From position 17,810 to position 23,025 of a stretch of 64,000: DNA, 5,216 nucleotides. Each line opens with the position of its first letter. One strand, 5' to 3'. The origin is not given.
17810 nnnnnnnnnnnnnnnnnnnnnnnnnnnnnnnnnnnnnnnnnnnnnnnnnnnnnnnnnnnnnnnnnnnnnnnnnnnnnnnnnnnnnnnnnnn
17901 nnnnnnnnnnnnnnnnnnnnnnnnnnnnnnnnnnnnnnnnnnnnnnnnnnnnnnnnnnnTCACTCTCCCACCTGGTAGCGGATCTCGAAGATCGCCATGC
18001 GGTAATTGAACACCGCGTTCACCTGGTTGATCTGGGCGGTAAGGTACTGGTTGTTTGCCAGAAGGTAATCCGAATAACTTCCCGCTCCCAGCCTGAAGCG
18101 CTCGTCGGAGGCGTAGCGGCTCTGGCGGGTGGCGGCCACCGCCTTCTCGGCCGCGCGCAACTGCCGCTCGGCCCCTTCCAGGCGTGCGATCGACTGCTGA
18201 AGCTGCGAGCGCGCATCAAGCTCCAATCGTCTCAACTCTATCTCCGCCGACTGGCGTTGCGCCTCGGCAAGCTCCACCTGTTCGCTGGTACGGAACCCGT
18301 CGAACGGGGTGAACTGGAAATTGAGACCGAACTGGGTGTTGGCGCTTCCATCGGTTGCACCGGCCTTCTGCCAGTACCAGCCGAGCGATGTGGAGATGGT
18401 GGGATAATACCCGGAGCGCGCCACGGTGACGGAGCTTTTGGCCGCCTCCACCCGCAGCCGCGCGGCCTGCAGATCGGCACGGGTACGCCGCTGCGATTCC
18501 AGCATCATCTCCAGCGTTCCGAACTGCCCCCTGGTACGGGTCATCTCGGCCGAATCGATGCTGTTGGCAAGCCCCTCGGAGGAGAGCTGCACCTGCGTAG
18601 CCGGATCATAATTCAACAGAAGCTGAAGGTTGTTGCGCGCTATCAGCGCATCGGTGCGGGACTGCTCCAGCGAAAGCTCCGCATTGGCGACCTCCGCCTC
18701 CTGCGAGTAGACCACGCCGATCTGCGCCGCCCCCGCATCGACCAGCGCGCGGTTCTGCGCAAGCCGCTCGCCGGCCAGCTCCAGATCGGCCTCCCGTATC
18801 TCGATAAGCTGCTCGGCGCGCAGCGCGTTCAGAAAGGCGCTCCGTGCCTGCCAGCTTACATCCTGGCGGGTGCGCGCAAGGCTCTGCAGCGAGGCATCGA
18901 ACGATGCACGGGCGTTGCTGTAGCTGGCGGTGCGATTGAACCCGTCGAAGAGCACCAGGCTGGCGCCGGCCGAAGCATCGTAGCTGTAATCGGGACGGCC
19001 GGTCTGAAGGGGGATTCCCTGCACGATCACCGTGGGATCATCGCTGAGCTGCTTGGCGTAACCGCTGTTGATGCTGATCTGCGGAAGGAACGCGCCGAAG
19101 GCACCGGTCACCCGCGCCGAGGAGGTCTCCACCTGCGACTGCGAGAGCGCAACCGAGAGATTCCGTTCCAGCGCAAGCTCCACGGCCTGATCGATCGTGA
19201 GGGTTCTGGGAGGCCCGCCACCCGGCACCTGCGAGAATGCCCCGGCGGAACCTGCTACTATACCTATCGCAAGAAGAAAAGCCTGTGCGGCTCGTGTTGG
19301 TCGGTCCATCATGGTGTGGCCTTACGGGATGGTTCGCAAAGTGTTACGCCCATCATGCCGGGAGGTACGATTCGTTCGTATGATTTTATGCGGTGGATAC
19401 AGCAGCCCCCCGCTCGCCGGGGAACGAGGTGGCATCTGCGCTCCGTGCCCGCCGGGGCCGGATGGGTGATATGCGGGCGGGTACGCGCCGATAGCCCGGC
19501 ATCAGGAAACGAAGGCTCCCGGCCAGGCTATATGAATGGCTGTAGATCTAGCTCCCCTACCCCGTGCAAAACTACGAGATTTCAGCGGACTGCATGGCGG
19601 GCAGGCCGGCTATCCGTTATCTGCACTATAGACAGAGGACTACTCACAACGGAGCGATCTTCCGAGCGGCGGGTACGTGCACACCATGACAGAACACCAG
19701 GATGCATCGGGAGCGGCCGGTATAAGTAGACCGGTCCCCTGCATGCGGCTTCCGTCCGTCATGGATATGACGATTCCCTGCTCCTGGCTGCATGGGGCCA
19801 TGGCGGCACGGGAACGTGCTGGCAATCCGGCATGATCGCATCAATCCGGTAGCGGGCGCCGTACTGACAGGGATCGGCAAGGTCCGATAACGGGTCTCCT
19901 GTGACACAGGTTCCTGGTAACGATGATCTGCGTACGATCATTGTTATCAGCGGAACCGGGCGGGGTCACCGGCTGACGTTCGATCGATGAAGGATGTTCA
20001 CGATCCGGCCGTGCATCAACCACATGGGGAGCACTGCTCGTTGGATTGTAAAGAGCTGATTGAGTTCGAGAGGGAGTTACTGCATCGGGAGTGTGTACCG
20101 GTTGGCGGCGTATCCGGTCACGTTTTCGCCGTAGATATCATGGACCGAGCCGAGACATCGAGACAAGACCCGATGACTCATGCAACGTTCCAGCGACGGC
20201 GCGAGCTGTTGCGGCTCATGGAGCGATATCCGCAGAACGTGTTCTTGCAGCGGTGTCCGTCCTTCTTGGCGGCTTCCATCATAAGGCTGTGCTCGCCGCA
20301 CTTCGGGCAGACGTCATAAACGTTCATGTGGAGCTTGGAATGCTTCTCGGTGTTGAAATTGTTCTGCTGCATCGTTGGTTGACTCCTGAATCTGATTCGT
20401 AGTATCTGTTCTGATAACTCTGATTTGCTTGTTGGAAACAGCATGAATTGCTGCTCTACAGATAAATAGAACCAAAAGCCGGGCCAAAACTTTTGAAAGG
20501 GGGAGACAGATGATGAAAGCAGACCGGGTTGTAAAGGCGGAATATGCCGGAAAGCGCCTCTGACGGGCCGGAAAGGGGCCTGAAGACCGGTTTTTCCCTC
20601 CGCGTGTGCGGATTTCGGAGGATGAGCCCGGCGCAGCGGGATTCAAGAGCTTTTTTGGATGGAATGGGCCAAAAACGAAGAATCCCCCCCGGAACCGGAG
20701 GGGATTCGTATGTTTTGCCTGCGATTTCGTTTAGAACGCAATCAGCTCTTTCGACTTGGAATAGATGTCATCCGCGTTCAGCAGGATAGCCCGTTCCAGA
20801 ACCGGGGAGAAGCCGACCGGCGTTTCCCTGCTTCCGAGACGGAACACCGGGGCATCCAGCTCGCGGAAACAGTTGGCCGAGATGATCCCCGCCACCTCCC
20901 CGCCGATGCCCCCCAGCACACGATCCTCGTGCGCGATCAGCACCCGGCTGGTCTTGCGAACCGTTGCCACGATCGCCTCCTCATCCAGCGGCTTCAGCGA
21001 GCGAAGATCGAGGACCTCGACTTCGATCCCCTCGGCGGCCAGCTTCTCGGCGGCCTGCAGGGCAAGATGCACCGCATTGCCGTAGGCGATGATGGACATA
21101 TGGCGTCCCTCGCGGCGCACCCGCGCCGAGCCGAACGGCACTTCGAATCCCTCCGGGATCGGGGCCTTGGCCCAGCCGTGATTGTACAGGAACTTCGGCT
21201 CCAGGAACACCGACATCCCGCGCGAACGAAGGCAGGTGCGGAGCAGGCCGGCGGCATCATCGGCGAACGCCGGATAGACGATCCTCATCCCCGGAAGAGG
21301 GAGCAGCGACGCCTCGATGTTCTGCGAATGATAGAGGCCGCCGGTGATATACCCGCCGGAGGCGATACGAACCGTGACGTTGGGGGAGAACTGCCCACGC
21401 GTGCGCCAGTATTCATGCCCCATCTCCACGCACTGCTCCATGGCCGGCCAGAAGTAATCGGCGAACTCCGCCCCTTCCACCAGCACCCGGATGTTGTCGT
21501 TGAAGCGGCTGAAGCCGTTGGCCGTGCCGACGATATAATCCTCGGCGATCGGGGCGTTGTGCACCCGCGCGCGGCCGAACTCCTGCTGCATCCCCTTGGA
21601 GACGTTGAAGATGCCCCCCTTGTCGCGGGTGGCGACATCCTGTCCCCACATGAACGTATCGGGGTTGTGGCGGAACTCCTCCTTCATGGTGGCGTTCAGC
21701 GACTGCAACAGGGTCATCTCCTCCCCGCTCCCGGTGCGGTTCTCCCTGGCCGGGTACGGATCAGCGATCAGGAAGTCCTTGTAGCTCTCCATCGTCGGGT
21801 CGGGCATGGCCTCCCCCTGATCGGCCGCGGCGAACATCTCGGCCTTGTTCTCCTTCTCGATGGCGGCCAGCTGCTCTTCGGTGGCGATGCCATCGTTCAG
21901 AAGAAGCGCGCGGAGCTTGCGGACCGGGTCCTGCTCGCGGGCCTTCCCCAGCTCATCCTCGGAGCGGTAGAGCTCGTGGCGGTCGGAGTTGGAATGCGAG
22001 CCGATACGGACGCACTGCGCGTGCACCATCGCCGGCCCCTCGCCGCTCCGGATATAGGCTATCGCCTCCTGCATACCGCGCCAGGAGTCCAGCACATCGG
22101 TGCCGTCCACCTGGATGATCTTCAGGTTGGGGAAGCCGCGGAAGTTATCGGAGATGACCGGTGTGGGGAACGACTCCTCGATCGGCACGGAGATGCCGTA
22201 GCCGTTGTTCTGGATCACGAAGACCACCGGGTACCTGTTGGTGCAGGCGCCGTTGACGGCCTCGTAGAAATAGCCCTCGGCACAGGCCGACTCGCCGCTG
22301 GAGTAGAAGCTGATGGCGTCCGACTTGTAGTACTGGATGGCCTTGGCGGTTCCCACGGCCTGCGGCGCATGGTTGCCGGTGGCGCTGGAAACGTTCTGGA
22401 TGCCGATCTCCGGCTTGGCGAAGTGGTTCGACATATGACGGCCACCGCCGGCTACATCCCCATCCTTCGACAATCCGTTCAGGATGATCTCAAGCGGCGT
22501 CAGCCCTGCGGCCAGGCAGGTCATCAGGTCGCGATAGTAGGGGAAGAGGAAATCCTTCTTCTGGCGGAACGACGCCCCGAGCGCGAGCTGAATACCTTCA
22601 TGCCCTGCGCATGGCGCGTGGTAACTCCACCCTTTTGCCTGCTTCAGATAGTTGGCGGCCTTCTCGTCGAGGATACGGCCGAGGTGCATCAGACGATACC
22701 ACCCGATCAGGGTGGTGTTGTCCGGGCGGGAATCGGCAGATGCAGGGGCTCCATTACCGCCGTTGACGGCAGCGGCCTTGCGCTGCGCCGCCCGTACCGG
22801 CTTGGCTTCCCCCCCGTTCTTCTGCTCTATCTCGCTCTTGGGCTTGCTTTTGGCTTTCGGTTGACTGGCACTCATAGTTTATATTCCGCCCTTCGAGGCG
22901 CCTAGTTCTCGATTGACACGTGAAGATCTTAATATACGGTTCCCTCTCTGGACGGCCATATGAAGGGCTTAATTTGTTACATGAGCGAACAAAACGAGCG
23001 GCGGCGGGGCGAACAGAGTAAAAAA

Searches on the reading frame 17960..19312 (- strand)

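Call 83: search_protein_families(library=pfam, proteins=[window:17960-19312:-], max_evalue=0.0001)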
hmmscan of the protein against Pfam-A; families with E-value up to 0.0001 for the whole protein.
window:17960-19312:- (450 aa): 1 family
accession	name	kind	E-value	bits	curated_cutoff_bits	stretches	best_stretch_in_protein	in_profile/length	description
PF02321.23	OEP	-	1.4e-52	178.7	22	2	271-448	5-186/187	Outer membrane efflux protein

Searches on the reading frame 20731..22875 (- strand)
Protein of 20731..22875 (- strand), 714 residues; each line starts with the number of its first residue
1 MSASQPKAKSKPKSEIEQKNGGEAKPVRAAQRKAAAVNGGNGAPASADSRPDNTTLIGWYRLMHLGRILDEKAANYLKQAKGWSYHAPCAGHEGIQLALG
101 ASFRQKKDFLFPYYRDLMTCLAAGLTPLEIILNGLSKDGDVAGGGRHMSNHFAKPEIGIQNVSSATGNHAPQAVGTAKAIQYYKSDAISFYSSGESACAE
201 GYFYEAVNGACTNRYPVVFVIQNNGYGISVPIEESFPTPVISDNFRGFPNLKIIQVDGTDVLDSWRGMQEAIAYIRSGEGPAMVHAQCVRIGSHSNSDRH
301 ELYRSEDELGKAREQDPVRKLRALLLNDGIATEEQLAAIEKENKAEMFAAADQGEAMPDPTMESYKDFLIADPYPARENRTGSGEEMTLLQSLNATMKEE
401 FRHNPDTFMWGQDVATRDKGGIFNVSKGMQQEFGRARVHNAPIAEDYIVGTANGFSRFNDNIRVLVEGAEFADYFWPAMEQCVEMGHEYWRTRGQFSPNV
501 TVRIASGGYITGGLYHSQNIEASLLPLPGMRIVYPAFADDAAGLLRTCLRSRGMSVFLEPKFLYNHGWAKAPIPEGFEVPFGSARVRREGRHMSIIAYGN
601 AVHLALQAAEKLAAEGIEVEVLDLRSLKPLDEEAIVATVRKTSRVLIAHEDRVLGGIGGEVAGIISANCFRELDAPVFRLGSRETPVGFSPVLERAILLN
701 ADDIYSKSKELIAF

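Call 83: search_protein_families(library=pfam, proteins=[window:20731-22875:-], max_evalue=0.0001)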
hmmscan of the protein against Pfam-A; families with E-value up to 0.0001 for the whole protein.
window:20731-22875:- (714 aa): 4 families
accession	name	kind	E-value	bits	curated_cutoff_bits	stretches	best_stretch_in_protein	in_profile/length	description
PF00676.26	E1_dh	-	1.6e-57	195.2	22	1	60-362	1-299/300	Dehydrogenase E1 component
PF02780.25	Transketolase_C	-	2.2e-35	121.7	25.9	1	582-704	1-124/124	Transketolase, C-terminal domain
PF02779.29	Transket_pyr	-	5.3e-21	75.5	27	1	387-564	3-172/174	Transketolase, pyrimidine binding domain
PF22613.1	Transketolase_C_1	-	9.5e-05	23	27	0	590-633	11-54/113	Transketolase-like TK C-terminal domain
